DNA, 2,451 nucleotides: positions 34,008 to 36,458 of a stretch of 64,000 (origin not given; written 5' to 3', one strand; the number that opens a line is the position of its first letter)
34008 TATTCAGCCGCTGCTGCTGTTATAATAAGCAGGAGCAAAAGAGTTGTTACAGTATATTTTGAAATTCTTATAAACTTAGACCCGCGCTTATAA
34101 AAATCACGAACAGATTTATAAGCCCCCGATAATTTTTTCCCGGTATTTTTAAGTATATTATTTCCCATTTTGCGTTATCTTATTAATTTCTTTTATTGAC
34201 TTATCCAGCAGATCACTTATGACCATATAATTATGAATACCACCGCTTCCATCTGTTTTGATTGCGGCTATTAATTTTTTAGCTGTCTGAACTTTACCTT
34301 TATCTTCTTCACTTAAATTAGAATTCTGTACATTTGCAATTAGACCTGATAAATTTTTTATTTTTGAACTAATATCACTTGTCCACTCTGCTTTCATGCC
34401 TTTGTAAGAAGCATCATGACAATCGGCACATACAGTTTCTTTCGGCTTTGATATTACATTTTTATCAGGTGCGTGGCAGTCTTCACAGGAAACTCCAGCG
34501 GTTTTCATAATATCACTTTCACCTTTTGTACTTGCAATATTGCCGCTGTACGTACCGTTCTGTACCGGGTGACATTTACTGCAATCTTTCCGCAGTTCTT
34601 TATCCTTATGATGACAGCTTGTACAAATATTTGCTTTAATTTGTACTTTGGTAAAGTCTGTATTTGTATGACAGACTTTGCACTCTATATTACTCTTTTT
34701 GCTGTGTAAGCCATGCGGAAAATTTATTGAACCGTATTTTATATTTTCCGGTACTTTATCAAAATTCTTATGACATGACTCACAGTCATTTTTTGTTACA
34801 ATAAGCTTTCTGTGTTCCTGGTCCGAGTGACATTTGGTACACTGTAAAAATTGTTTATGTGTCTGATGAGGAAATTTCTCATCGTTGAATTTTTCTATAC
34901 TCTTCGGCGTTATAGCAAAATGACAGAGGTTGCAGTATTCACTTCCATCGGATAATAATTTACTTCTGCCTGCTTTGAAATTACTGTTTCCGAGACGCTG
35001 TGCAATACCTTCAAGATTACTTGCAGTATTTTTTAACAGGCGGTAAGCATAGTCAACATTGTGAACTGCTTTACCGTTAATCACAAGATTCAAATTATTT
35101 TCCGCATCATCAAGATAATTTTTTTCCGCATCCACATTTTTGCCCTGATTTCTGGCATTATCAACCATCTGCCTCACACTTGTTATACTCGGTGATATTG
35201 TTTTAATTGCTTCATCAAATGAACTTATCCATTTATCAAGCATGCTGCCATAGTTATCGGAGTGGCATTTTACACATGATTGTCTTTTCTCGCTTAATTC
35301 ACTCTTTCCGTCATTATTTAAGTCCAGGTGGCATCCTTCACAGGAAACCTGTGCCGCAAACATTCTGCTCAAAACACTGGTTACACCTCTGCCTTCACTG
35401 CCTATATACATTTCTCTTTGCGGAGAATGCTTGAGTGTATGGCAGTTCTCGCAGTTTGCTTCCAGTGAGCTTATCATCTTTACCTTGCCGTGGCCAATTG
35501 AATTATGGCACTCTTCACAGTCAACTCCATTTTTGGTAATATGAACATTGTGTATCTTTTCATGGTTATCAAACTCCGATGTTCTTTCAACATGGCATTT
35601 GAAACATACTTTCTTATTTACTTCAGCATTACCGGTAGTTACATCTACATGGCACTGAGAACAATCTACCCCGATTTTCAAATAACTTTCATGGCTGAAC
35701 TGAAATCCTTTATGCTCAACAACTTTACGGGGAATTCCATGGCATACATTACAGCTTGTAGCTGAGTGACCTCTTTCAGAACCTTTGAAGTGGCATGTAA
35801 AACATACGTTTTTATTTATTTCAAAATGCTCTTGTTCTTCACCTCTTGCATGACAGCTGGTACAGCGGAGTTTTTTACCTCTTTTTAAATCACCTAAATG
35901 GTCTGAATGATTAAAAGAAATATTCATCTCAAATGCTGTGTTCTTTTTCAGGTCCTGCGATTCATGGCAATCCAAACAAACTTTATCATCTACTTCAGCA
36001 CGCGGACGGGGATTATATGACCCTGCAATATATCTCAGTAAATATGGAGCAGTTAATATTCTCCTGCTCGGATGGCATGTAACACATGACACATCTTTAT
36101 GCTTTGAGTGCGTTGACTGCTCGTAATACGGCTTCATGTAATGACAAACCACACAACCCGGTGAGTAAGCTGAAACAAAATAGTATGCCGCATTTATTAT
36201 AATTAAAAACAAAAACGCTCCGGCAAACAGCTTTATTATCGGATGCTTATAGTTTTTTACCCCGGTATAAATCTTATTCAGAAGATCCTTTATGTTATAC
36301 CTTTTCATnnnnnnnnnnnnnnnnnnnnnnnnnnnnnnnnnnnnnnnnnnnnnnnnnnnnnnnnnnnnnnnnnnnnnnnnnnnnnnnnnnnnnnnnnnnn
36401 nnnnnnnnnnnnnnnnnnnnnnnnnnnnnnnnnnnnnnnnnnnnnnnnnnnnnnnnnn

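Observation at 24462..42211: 17.7 kb supercluster with about 104 haem-binding motifs: candidate complete, uncharacterised extracellular electron-transfer system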

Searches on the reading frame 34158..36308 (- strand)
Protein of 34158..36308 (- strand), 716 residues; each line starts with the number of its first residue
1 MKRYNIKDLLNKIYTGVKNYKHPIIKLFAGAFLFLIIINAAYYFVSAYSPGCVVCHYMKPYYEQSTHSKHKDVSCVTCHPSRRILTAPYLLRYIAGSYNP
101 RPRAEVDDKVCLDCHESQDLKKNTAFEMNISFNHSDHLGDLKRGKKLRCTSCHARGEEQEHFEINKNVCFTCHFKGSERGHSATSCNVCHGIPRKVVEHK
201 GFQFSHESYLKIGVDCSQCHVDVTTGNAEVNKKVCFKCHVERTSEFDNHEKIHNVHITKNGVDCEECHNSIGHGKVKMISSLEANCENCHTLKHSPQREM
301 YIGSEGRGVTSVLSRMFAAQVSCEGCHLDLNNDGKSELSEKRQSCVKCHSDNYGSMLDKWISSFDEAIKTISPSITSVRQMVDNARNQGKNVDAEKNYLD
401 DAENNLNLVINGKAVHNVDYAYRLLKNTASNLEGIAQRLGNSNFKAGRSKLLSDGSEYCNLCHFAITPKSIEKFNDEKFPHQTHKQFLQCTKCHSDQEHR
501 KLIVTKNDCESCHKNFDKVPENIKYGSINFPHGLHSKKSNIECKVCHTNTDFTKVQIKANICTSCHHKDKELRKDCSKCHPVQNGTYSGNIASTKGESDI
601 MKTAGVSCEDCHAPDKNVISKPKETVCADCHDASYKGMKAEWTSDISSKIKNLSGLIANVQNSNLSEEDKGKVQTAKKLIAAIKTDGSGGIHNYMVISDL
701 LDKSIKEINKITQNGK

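Call 5: search_protein_families(library=pfam, proteins=[window:34158-36308:-], max_evalue=0.01)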
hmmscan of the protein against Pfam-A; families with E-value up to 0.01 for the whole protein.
window:34158-36308:- (716 aa): 5 families
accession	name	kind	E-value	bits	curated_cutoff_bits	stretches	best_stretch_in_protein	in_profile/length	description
PF14522.11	Cytochrome_C7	-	3.9e-28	97.5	24.8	6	529-580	2-66/67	Cytochrome c7 and related cytochrome c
PF14537.11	Cytochrom_c3_2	-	9.2e-24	84.2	25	4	484-567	2-79/79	Cytochrome c3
PF22113.1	Mtrc-MtrF_II-IV_dom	-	1.2e-15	57.9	30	1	320-498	6-167/176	Outer membrane cytochrome MtrC/MtrF-like, domains II/IV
PF02085.21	Cytochrom_CIII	-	1.3e-15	58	22.9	3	472-552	16-87/101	Class III cytochrome C family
PF22678.1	Cytochrom_c_NrfB-like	-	0.00042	21.2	27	0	229-278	30-73/89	Cytochrome c-type protein NrfB-like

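Call 11: find_homologous_proteins(query=window:34158-36308:-, max_evalue=1e-10)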
Query window:34158-36308:- (716 aa): 368 proteins with E <= 1e-10 among 8000 candidates; the best 120 are listed.
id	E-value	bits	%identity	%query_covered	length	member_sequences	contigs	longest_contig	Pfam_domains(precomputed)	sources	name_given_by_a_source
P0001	0.0e+0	1462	86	100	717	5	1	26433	PF14537.12,PF02085.22,PF14522.12,PF22113.2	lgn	-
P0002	0.0e+0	1445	84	100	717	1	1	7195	PF14537.12,PF02085.22,PF14522.12,PF22113.2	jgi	jgi:hypothetical protein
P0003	0.0e+0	1253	72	100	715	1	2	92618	PF14537.12,PF22678.2,PF02085.22,PF14522.12,PF22113.2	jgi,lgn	jgi:hypothetical protein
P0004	0.0e+0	1239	72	100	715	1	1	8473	PF14537.12,PF02085.22,PF14522.12,PF22113.2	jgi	jgi:hypothetical protein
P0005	0.0e+0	1207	68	100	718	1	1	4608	PF14537.12,PF02085.22,PF14522.12,PF22113.2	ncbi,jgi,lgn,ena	ncbi:MAG TPA: cytochrome c3 family protein [Ignavibacteria bacterium]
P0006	0.0e+0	1200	69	99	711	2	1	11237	PF14537.12,PF02085.22,PF14522.12,PF22113.2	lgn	-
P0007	0.0e+0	1188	69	100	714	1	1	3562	PF14537.12,PF02085.22,PF14522.12,PF22113.2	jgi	-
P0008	0.0e+0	1185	69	99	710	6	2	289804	PF14537.12,PF02085.22,PF14522.12,PF22113.2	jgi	jgi:hypothetical protein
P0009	0.0e+0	1175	69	99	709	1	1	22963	PF14537.12,PF22678.2,PF02085.22,PF14522.12,PF22113.2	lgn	-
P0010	0.0e+0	1168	68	99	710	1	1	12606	PF14537.12,PF02085.22,PF14522.12,PF22113.2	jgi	jgi:hypothetical protein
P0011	0.0e+0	1159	67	99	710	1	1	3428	PF14537.12,PF02085.22,PF14522.12,PF22113.2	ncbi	-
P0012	0.0e+0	1157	68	99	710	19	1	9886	PF14537.12,PF02085.22,PF14522.12,PF22113.2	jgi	jgi:hypothetical protein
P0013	0.0e+0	1156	67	99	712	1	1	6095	PF14537.12,PF22678.2,PF02085.22,PF14522.12,PF22113.2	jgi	-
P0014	0.0e+0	1153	68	100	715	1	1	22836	PF14537.12,PF22678.2,PF02085.22,PF14522.12,PF22113.2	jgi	-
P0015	0.0e+0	1151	66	99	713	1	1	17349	PF14537.12,PF02085.22,PF14522.12,PF22113.2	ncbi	-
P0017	0.0e+0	1143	67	99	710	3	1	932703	PF14537.12,PF02085.22,PF14522.12,PF22113.2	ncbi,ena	-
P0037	5.9e-254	863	51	99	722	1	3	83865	PF14537.12,PF03264.20,PF02085.22,PF14522.12,PF22113.2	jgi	-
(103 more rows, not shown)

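Call 12: find_related_loci(query=window:34158-36308:-, collection=genome_contigs, flank=10000)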
Query window:34158-36308:- (716 aa) in genome_contigs; peptide patterns used: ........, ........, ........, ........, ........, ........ (x = any residue, [..] = any of these).
29 stretches matched a pattern; 10 encode a relative of the query (tblastn E <= 1e-3); 10 distinct loci.
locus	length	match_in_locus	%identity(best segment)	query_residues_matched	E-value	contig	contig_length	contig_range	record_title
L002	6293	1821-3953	67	5-716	0e+0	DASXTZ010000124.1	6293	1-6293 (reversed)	MAG TPA_asm: Ignavibacteria bacterium isolate SMAG_U4705 k141_1165677, whole genome shotgun sequence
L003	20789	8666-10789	67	9-713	0e+0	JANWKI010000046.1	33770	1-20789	MAG: Ignavibacteria bacterium isolate CRAIB_MAG89 c_000000035347, whole genome shotgun sequence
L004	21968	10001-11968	35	5-710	1e-136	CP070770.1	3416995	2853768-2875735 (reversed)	MAG: Deltaproteobacteria bacterium isolate bin23 chromosome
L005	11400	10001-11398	39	10-710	2e-117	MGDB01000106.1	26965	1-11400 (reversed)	MAG: Candidatus Schekmanbacteria bacterium GWA2_38_11 gwa2_scaffold_4370, whole genome shotgun sequence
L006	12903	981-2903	30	26-706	2e-91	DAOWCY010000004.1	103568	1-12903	MAG TPA_asm: Candidatus Aminicenantes bacterium isolate CSMAG_1899 CSMAG_1899_k141_2968538_length_103568_cov_14.5525, wh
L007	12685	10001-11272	37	25-704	4e-85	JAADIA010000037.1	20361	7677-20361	MAG: Nitrospirota bacterium isolate M_MetaBat.229 contig-127_4956, whole genome shotgun sequence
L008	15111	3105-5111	29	22-708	1e-84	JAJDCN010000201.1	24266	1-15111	MAG: Planctomycetota bacterium isolate OFTM94 OFTM94_200, whole genome shotgun sequence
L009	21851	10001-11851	29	45-708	7e-84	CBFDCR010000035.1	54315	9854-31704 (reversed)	MAG TPA_asm: uncultured bacterium isolate SRR26215683_binner23_Refined_38 genome assembly, contig: ERZ25073488.114, whol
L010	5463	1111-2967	29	52-709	2e-83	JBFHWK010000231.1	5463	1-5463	MAG: Rhodothermales bacterium isolate Mix_sand09.2021.07.Z.24 k141_571566_length_5463_cov_28.2631, whole genome shotgun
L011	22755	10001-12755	33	27-716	1e-67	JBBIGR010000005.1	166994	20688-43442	MAG: Fibrobacteria bacterium isolate ETS170220_bin_96 NODE_33_length_166994_cov_6.907775, whole genome shotgun sequence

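Call 13: find_encoding_contigs(protein=P0017, flank=10000, max_places=2)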
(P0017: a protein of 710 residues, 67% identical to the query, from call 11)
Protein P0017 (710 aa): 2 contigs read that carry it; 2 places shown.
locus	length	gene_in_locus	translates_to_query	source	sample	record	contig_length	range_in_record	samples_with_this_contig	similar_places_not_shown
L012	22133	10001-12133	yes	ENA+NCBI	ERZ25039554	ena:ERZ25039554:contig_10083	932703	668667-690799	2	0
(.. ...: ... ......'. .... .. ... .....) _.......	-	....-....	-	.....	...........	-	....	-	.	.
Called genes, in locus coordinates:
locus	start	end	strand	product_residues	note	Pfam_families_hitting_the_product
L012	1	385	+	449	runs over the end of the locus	PF00072:Response_reg, PF00004:AAA (faint), PF00158:Sigma54_activat, PF14532:Sigma54_activ_2, PF07724:AAA_2 (weak), PF07728:AAA_5 (weak), PF25601:AAA_lid_14, PF02954:HTH_8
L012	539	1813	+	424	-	PF14522:Cytochrome_C7 (faint), PF14537:Cytochrom_c3_2 (faint), PF22113:Mtrc-MtrF_II-IV_dom (weak)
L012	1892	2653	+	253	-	PF12797:Fer4_2 (weak), PF00037:Fer4 (weak), PF12838:Fer4_7, PF13237:Fer4_10, PF13247:Fer4_11, PF13187:Fer4_9 (weak), PF00037:Fer4, PF12797:Fer4_2, +7 more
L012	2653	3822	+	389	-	PF03916:NrfD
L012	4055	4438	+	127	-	-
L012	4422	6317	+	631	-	PF00684:DnaJ_CXXCXGXG (faint), PF02085:Cytochrom_CIII (faint), PF03264:Cytochrom_NNT (faint), PF14522:Cytochrome_C7 (faint), PF22678:Cytochrom_c_NrfB-like (faint), PF09699:Paired_CXXCH_1 (weak), PF14537:Cytochrom_c3_2 (weak), PF22113:Mtrc-MtrF_II-IV_dom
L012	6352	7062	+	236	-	PF01292:Ni_hydr_CYTB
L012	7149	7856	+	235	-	PF01292:Ni_hydr_CYTB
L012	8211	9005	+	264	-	PF09699:Paired_CXXCH_1 (faint), PF14522:Cytochrome_C7 (faint), PF14537:Cytochrom_c3_2 (faint), PF22113:Mtrc-MtrF_II-IV_dom (faint)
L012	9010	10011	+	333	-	PF01292:Ni_hydr_CYTB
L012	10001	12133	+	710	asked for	PF14522:Cytochrome_C7 (faint), PF02085:Cytochrom_CIII (faint), PF22113:Mtrc-MtrF_II-IV_dom (faint), PF14537:Cytochrom_c3_2 (weak)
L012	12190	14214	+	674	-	PF03264:Cytochrom_NNT, PF14522:Cytochrome_C7 (faint), PF14537:Cytochrom_c3_2 (faint), PF22113:Mtrc-MtrF_II-IV_dom (faint), PF02085:Cytochrom_CIII (faint)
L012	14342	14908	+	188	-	PF13435:Cytochrome_C554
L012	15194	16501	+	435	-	-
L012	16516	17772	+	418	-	PF02085:Cytochrom_CIII (faint), PF14537:Cytochrom_c3_2 (faint), PF22113:Mtrc-MtrF_II-IV_dom (faint), PF14522:Cytochrome_C7 (weak)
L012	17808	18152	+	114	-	-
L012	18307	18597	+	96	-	PF09698:GSu_C4xC__C2xCH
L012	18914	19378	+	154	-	-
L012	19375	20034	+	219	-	PF01578:Cytochrom_C_asm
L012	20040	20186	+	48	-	PF20077:CcmD_alt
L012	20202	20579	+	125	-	PF03100:CcmE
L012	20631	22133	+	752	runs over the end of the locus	PF01578:Cytochrom_C_asm, PF16327:CcmF_C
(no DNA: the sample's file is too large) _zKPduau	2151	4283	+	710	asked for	PF14522:Cytochrome_C7 (faint), PF02085:Cytochrom_CIII (faint), PF22113:Mtrc-MtrF_II-IV_dom (faint), PF14537:Cytochrom_c3_2 (weak)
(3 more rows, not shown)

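Call 14: find_encoding_contigs(protein=P0003, flank=10000, max_places=2)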
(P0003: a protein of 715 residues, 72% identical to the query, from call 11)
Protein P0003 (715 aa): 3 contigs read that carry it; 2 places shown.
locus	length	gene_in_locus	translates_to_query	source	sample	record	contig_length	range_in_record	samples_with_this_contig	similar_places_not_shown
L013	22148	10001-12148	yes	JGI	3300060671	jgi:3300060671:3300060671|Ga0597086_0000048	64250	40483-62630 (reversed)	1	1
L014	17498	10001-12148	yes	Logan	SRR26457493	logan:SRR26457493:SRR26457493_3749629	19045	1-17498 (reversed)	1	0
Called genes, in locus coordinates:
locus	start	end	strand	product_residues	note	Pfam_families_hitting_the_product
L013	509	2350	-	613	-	PF13435:Cytochrome_C554 (faint), PF02335:Cytochrom_C552, PF22113:Mtrc-MtrF_II-IV_dom (faint), PF09699:Paired_CXXCH_1 (weak), PF13585:CHU_C (weak), PF13860:FlgD_ig (weak), PF18962:Por_Secre_tail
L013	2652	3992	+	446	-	PF00072:Response_reg, PF00158:Sigma54_activat, PF14532:Sigma54_activ_2, PF25601:AAA_lid_14, PF02954:HTH_8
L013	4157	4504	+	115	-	-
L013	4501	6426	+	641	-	PF03264:Cytochrom_NNT (faint), PF22678:Cytochrom_c_NrfB-like (faint), PF02085:Cytochrom_CIII (faint), PF09699:Paired_CXXCH_1 (faint), PF14522:Cytochrome_C7 (faint), PF14537:Cytochrom_c3_2 (faint), PF22113:Mtrc-MtrF_II-IV_dom (faint)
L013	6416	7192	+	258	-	PF01292:Ni_hydr_CYTB, PF14358:DUF4405 (faint)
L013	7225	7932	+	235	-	PF01292:Ni_hydr_CYTB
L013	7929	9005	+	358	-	PF00684:DnaJ_CXXCXGXG (faint), PF14522:Cytochrome_C7 (faint), PF14537:Cytochrom_c3_2 (faint), PF09699:Paired_CXXCH_1 (faint)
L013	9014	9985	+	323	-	PF01292:Ni_hydr_CYTB (faint)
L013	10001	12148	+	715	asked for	PF14522:Cytochrome_C7 (faint), PF22678:Cytochrom_c_NrfB-like (faint), PF02085:Cytochrom_CIII (faint), PF14537:Cytochrom_c3_2 (faint), PF22113:Mtrc-MtrF_II-IV_dom (faint)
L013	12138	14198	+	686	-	PF03264:Cytochrom_NNT, PF02085:Cytochrom_CIII (faint), PF14522:Cytochrome_C7 (faint), PF14537:Cytochrom_c3_2 (faint), PF22113:Mtrc-MtrF_II-IV_dom (faint)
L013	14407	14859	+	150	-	PF00355:Rieske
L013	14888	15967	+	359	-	PF00033:Cytochrome_B, PF13631:Cytochrom_B_N_2, PF00032:Cytochrom_B_C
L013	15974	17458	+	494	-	PF09699:Paired_CXXCH_1 (faint), PF14522:Cytochrome_C7 (faint), PF02335:Cytochrom_C552 (weak), PF14537:Cytochrom_c3_2 (weak)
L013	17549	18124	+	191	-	PF22113:Mtrc-MtrF_II-IV_dom (faint), PF13435:Cytochrome_C554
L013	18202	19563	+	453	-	-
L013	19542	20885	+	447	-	PF02085:Cytochrom_CIII (faint), PF22113:Mtrc-MtrF_II-IV_dom (faint), PF14522:Cytochrome_C7 (weak), PF14537:Cytochrom_c3_2 (faint)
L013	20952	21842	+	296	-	PF14522:Cytochrome_C7 (faint), PF14537:Cytochrom_c3_2 (faint)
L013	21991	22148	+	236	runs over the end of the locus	PF00027:cNMP_binding, PF13545:HTH_Crp_2, PF00325:Crp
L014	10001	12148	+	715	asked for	PF14522:Cytochrome_C7 (faint), PF22678:Cytochrom_c_NrfB-like (faint), PF02085:Cytochrom_CIII (faint), PF14537:Cytochrom_c3_2 (faint), PF22113:Mtrc-MtrF_II-IV_dom (faint)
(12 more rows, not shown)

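Call 15: find_encoding_contigs(protein=P0037, flank=10000, max_places=2)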
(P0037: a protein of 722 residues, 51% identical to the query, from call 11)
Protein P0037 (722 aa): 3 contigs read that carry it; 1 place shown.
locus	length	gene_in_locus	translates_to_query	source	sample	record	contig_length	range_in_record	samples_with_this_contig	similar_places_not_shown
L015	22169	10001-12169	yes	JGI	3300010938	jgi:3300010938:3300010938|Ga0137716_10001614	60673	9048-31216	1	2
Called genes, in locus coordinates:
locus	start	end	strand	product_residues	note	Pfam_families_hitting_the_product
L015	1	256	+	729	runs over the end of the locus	PF01578:Cytochrom_C_asm, PF16327:CcmF_C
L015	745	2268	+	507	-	PF00989:PAS, PF08448:PAS_4, PF13426:PAS_9, PF00989:PAS, PF08448:PAS_4, PF13426:PAS_9, PF08447:PAS_3, PF00512:HisKA, +2 more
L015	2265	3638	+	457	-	PF00072:Response_reg, PF00158:Sigma54_activat, PF14532:Sigma54_activ_2, PF00004:AAA (weak), PF07724:AAA_2 (weak), PF07728:AAA_5, PF25601:AAA_lid_14, PF02954:HTH_8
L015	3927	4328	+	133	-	PF00072:Response_reg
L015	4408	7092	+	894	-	PF03264:Cytochrom_NNT (faint), PF09699:Paired_CXXCH_1 (faint), PF14522:Cytochrome_C7 (faint), PF22113:Mtrc-MtrF_II-IV_dom (faint), PF22678:Cytochrom_c_NrfB-like (faint), PF14537:Cytochrom_c3_2 (weak), PF01292:Ni_hydr_CYTB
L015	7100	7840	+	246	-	PF01292:Ni_hydr_CYTB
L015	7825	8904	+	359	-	PF09699:Paired_CXXCH_1 (faint), PF14522:Cytochrome_C7 (faint), PF14537:Cytochrom_c3_2 (faint), PF00684:DnaJ_CXXCXGXG (faint)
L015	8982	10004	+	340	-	PF01292:Ni_hydr_CYTB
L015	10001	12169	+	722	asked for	PF03264:Cytochrom_NNT (weak), PF02085:Cytochrom_CIII (faint), PF14522:Cytochrome_C7 (faint), PF14537:Cytochrom_c3_2 (faint), PF22113:Mtrc-MtrF_II-IV_dom (faint)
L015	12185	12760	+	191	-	PF01966:HD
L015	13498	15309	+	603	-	PF00330:Aconitase, PF00694:Aconitase_C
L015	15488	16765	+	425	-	PF00330:Aconitase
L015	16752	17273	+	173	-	PF00694:Aconitase_C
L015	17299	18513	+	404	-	PF06857:ACP, PF03328:HpcH_HpaI, PF15617:C-C_Bond_Lyase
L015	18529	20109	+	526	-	PF04223:CitF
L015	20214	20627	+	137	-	PF07883:Cupin_2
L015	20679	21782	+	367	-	PF00180:Iso_dh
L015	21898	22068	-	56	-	-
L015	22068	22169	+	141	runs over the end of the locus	-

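Call 31: search_protein_families(library=ncbifam, proteins=[window:34158-36308:-], max_evalue=0.01)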
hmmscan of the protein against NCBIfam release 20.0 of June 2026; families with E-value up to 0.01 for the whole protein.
window:34158-36308:- (716 aa): 5 families
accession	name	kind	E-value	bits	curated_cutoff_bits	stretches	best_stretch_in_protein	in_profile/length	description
TIGR03508.1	decahem_SO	subfamily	8.8e-16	58.1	192.2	1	109-296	3-180/258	DmsE family decaheme c-type cytochrome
NF045713.1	CxxCH_16_HmcA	equivalog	3.4e-09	35.8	400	1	129-358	60-261/541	sulfate respiration complex hexadecaheme cytochrome HmcA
TIGR03153.1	cytochr_NrfH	equivalog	4e-09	36.6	134.2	1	27-154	6-134/138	cytochrome c nitrite reductase small subunit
NF045722.1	c3_cytochr_TmcA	equivalog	0.00048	20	114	0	253-298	48-95/125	acidic tetraheme cytochrome c3 TmcA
NF047727.1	4hemeCytCCctA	equivalog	0.0046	17.1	180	1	458-515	59-106/109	tetraheme c-type cytochrome CctA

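Call 63: search_solved_structures(query=A3, max_evalue=0.01)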
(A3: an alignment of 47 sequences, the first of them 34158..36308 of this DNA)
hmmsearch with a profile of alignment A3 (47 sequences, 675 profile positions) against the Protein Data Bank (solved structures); distinct sequences matched with E-value up to 0.01: 27.
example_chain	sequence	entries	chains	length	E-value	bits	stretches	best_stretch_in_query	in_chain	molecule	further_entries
6i5b_A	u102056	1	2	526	6.3e-22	80.6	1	217-439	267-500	Uncharacterized protein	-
2j7a_C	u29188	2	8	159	5.2e-11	44.5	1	26-80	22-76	CYTOCHROME C QUINOL DEHYDROGENASE NRFH | NAPC/NIRT CYTOCHROME C FAMILY PROTEIN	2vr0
3ov0_A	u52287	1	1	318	6.3e-11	44.2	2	443-585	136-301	Cytochrome c family protein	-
6btm_A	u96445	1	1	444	6.7e-11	44.1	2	478-544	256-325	Alternative Complex III subunit A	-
8k9e_A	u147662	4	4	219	4.8e-09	38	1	479-520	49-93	Cytochrome c7-like domain-containing protein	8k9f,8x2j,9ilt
1ofw_A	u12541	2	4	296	2.5e-08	35.6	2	461-586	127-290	NINE-HEME CYTOCHROME C | NINE HEME CYTOCHROME C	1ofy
19hc_A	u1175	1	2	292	1.1e-07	33.4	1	461-586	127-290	PROTEIN (NINE-HAEM CYTOCHROME C)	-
3ouq_A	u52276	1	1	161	2.3e-07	32.4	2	455-531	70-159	Cytochrome c family protein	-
1h29_A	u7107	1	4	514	1.8e-06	29.5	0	481-587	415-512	HIGH-MOLECULAR-WEIGHT CYTOCHROME C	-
1gws_A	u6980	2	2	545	3.2e-06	28.6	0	481-587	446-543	HIGH-MOLECULAR-WEIGHT CYTOCHROME C | High-molecular-weight cytochrome c precursor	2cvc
6lod_A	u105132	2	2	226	1.3e-05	26.7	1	200-265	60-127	MULTIHEME_CYTC domain-containing protein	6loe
6f0k_A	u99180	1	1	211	4.5e-05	24.8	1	250-519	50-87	Cytochrome c family protein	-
3h33_A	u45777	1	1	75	6.5e-05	24.3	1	477-531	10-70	Cytochrome c7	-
8bcx_A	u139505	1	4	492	9.5e-05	23.8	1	310-444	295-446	Nitrite reductase (cytochrome; ammonia-forming)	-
1qdb_A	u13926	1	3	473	0.00049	21.4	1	316-439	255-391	CYTOCHROME C NITRITE REDUCTASE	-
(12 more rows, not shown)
